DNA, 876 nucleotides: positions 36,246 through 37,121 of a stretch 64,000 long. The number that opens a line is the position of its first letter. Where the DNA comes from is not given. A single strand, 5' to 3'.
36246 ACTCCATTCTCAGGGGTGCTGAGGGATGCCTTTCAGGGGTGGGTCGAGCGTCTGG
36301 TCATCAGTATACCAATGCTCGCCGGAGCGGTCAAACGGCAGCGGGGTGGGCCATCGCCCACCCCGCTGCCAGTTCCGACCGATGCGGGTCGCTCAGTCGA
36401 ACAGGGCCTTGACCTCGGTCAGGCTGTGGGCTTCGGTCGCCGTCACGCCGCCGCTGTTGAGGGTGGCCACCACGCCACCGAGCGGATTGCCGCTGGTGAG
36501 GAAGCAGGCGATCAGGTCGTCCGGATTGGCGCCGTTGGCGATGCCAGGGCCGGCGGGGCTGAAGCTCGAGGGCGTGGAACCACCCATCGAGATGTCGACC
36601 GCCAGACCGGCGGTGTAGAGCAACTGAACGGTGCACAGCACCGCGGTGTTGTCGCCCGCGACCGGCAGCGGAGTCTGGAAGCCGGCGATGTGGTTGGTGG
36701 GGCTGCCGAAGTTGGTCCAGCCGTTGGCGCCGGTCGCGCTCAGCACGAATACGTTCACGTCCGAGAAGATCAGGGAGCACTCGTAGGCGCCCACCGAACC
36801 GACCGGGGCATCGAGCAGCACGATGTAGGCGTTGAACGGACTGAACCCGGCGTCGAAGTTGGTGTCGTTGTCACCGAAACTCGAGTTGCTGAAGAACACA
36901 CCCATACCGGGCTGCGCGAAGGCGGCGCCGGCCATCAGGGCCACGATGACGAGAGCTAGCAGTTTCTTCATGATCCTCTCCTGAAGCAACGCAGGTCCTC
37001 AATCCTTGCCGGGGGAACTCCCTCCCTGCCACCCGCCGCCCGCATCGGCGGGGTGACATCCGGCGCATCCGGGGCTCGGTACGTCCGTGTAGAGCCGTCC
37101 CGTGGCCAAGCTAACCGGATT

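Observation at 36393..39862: Tandem array of four divergent paralogs of an unrecognised small secreted protein family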

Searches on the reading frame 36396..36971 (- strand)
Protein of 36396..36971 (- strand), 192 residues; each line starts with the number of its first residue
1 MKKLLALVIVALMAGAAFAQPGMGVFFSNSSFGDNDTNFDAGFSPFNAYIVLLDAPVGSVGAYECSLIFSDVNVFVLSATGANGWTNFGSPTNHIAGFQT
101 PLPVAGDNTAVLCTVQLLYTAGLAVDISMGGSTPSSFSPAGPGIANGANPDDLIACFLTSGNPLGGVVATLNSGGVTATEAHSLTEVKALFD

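Call 4: search_protein_families(library=pfam, proteins=[window:36396-36971:-], max_evalue=1)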
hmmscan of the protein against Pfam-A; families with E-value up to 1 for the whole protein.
window:36396-36971:- (192 aa): 0 families

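Call 5: search_protein_families(library=ncbifam, proteins=[window:36396-36971:-], max_evalue=1)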
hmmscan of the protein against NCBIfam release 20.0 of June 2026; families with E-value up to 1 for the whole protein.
window:36396-36971:- (192 aa): 1 family
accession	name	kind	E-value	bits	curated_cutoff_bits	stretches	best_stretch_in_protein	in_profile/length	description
NF052666.1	VPA0252_fam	equivalog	0.25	11.4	100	1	1-22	1-22/78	VPA0252 family protein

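Call 6: find_homologous_proteins(query=A1, max_evalue=0.001)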
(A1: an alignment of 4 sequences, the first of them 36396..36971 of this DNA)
Query A1 (4 sequences) (192 aa, profile of the alignment): 170 proteins with E <= 0.001 among 8000 candidates; the best 120 are listed.
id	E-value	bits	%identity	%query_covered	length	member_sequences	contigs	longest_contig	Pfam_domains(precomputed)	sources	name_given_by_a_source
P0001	1.3e-101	356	54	100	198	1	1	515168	-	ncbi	ncbi:MAG: hypothetical protein R3D98_02770 [Candidatus Krumholzibacteriia bacterium]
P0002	2.6e-97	343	47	99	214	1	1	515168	-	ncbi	ncbi:MAG: hypothetical protein R3D98_02765 [Candidatus Krumholzibacteriia bacterium]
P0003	5.8e-94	332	100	100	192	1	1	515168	-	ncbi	ncbi:MAG: hypothetical protein R3D98_02760 [Candidatus Krumholzibacteriia bacterium]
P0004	7.1e-89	315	58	89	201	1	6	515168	-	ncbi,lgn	ncbi:MAG: hypothetical protein R3D98_02775 [Candidatus Krumholzibacteriia bacterium]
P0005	2.1e-87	310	53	99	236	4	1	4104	-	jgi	jgi:hypothetical protein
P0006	9.8e-85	301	49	100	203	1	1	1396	-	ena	-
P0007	1.4e-84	301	51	100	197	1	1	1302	-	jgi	-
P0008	1.2e-80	288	42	100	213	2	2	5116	-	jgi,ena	-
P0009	2.0e-79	284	48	100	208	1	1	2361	-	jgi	jgi:hypothetical protein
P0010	2.3e-79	284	52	100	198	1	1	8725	-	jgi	jgi:hypothetical protein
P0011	1.4e-78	281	54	100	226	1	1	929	-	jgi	jgi:hypothetical protein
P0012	1.7e-78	281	42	100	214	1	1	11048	-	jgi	jgi:hypothetical protein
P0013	2.8e-78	280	44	100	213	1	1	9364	-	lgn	-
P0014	2.1e-77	278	49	100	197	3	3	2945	-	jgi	-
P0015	4.6e-77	276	51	100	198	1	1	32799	-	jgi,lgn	-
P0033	6.8e-72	260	55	100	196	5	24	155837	-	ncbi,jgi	jgi:hypothetical protein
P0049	2.8e-69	251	56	99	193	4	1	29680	-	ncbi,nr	ncbi:hypothetical protein GF314_02925 [bacterium]|nr:hypothetical protein [bacterium]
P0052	2.7e-68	248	50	100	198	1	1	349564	-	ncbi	-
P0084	3.3e-61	225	56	100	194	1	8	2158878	-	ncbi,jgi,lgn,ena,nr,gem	ncbi:MAG TPA: hypothetical protein PLL30_04695 [Candidatus Krumholzibacteria bacterium]|nr:hypotheti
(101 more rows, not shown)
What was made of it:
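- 36393..36971 (-): Family copy A (192 aa), next to the C25 gene. Identical to NCBI R3D98_02760 (call 6).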

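Call 7: search_solved_structures(query=A1, max_evalue=10)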
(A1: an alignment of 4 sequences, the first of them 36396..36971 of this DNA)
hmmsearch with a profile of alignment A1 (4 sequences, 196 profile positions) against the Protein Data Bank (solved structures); distinct sequences matched with E-value up to 10: 2.
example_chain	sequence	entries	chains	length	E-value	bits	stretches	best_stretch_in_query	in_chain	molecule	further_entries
5k0y_M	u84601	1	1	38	0.84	12.8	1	136-165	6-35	Eukaryotic translation initiation factor 3 subunit G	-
6zn4_A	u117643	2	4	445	0.85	12.8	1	107-190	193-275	NADP-dependent malate dehydrogenase,Malate dehydrogenase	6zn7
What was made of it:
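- On Cohesin (Pfam PF00963): The profile of the four against PDB sequences gave no cohesin (call 7).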

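Call 12: find_encoding_contigs(protein=P0084, flank=10000, max_places=3)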
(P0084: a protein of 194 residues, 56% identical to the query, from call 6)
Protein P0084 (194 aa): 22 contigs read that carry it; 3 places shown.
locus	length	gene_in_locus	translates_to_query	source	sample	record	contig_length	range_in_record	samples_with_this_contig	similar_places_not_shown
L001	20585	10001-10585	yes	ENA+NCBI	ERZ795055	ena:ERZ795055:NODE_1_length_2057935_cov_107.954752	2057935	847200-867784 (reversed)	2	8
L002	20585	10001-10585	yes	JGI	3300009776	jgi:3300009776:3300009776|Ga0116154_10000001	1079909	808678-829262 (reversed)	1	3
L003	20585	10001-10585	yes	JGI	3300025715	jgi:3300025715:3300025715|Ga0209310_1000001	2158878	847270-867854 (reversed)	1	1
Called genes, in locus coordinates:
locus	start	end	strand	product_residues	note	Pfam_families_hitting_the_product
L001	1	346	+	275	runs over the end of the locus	PF01048:PNP_UDP_1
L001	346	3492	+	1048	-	PF00133:tRNA-synt_1, PF09334:tRNA-synt_1g (weak), PF08264:Anticodon_1, PF19302:DUF5915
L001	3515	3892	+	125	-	PF01258:zf-dskA_traR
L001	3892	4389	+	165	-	PF01252:Peptidase_A8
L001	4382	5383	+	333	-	PF00849:PseudoU_synth_2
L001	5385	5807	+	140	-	PF01740:STAS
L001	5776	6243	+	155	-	PF13581:HATPase_c_2, PF02518:HATPase_c (weak)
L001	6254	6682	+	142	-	PF03652:RuvX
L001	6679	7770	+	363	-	PF02618:YceG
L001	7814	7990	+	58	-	-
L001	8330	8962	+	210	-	PF00404:Dockerin_1 (weak)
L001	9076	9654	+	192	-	-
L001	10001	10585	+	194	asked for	-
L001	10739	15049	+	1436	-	PF01364:Peptidase_C25, PF13860:FlgD_ig (weak)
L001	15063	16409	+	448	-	PF08486:SpoIID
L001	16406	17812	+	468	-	PF00933:Glyco_hydro_3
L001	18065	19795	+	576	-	PF03571:Peptidase_M49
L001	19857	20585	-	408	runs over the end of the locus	PF18958:DUF5700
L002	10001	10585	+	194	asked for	-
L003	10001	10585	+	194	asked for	-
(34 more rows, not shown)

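Call 13: find_encoding_contigs(protein=P0049, flank=10000, max_places=2)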
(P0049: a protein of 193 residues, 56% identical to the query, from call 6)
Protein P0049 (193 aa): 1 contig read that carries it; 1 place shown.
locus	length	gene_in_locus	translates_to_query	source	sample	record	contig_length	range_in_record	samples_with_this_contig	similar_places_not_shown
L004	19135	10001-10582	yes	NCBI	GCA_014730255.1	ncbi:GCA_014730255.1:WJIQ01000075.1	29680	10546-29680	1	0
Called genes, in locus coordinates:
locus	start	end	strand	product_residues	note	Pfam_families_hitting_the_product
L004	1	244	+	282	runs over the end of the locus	PF05103:DivIVA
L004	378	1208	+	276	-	PF01048:PNP_UDP_1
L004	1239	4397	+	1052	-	PF00133:tRNA-synt_1, PF09334:tRNA-synt_1g (weak), PF08264:Anticodon_1, PF19302:DUF5915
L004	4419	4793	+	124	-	PF01258:zf-dskA_traR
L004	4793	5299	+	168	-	PF01252:Peptidase_A8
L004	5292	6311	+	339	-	PF00849:PseudoU_synth_2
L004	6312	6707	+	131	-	PF01740:STAS, PF13466:STAS_2 (weak)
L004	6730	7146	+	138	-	PF13581:HATPase_c_2, PF02518:HATPase_c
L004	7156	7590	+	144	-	PF03652:RuvX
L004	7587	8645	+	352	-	PF02618:YceG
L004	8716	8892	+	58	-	-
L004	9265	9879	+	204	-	-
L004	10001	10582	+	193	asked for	-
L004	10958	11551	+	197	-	-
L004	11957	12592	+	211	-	-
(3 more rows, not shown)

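Call 14: find_encoding_contigs(protein=P0033, flank=10000, max_places=2)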
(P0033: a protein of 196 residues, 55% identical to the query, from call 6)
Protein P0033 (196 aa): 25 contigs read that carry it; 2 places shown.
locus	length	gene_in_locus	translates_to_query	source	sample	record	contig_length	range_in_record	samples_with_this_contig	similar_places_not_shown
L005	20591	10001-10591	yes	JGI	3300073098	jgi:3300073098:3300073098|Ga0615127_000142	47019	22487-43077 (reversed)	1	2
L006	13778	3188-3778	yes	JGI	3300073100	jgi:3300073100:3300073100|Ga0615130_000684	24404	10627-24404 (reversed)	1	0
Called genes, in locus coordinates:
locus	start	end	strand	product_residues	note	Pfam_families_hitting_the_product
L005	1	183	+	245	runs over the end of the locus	PF05103:DivIVA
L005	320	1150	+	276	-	PF01048:PNP_UDP_1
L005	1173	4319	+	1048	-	PF00133:tRNA-synt_1, PF09334:tRNA-synt_1g (faint), PF08264:Anticodon_1, PF19302:DUF5915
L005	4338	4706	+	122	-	PF01258:zf-dskA_traR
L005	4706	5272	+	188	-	PF01252:Peptidase_A8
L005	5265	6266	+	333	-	PF00849:PseudoU_synth_2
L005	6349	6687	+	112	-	PF01740:STAS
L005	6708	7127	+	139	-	PF13581:HATPase_c_2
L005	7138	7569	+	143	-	PF03652:RuvX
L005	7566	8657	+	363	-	PF02618:YceG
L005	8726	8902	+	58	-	-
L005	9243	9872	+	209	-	-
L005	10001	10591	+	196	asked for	-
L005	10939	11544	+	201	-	-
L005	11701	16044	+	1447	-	PF01364:Peptidase_C25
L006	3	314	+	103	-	PF02518:HATPase_c (weak), PF13581:HATPase_c_2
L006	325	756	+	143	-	PF03652:RuvX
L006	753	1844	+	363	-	PF02618:YceG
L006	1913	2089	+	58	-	-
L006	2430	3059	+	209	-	-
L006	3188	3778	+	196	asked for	-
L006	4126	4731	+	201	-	-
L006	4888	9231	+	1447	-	PF01364:Peptidase_C25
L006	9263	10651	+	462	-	PF08486:SpoIID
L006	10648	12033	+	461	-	PF00933:Glyco_hydro_3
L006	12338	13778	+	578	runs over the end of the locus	PF03571:Peptidase_M49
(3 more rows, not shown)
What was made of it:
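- The C25 gene could simply be the genome's housekeeping PorU, located in a conserved housekeeping neighbourhood (IleRS...YceG...SpoIID-GH3; calls 12-14). The locus neighbours include cell-wall enzymes (YceG, SpoIID, GH3; calls 12-14).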

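Call 15: find_encoding_contigs(protein=P0052, flank=10000, max_places=2)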
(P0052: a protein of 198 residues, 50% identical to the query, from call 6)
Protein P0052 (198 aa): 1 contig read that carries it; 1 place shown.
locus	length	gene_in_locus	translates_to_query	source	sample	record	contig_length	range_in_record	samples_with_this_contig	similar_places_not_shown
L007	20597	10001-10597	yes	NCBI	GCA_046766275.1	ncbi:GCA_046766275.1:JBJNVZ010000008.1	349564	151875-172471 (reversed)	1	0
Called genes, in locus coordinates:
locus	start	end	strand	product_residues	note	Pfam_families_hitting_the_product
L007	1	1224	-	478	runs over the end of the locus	PF04285:DUF444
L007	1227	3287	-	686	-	PF08298:AAA_PrkA, PF06798:PrkA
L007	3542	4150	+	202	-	PF01726:LexA_DNA_bind (weak), PF00717:Peptidase_S24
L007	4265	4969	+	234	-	-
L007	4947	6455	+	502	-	PF00817:IMS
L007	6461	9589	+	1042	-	PF02811:PHP, PF07733:DNA_pol3_alpha, PF17657:DNA_pol3_finger, PF14579:HHH_6, PF01336:tRNA_anti-codon (weak)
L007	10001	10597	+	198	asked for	-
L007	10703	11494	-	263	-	PF02592:Vut_1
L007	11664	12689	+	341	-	PF16868:NMT1_3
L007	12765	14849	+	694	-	PF06808:DctM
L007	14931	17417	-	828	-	PF08757:CotH, PF00932:LTD, PF13860:FlgD_ig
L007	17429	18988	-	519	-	PF07603:Lcl_C, PF13860:FlgD_ig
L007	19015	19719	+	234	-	PF04542:Sigma70_r2, PF04545:Sigma70_r4, PF08281:Sigma70_r4_2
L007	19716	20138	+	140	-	-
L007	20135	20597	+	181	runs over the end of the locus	PF13801:Metal_resist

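Call 29: find_related_loci(query=A1, collection=genome_contigs, flank=10000)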
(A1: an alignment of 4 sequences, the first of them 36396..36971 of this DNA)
Query A1 (192 aa) in genome_contigs; peptide patterns used: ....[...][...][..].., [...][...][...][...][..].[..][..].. (x = any residue, [..] = any of these).
37 stretches matched a pattern; 6 encode a relative of the query (tblastn E <= 1e-3); 5 distinct loci.
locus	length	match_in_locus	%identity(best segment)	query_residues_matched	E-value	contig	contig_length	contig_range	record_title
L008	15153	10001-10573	57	1-191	5e-62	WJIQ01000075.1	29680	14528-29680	MAG: bacterium isolate Bin_270 k141_366281, whole genome shotgun sequence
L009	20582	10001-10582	56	1-192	2e-57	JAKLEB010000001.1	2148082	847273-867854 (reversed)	MAG: Candidatus Krumholzibacteriota bacterium isolate RA.bin123 RA.bin123_1, whole genome shotgun sequence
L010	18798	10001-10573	52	1-192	7e-51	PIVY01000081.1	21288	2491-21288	MAG: bacterium isolate Glo_17 GloG15_CONTIG2788, whole genome shotgun sequence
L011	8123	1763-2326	51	1-192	2e-47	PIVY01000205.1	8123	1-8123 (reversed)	MAG: bacterium isolate Glo_17 GloG15_CONTIG12392, whole genome shotgun sequence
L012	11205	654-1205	44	1-192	2e-38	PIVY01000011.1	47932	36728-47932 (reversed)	MAG: bacterium isolate Glo_17 GloG15_CONTIG684, whole genome shotgun sequence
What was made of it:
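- Tried and rejected: The four-sequence alignment gave only 5 loci (call 29), so the taxonomic survey over GTDB is thin.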
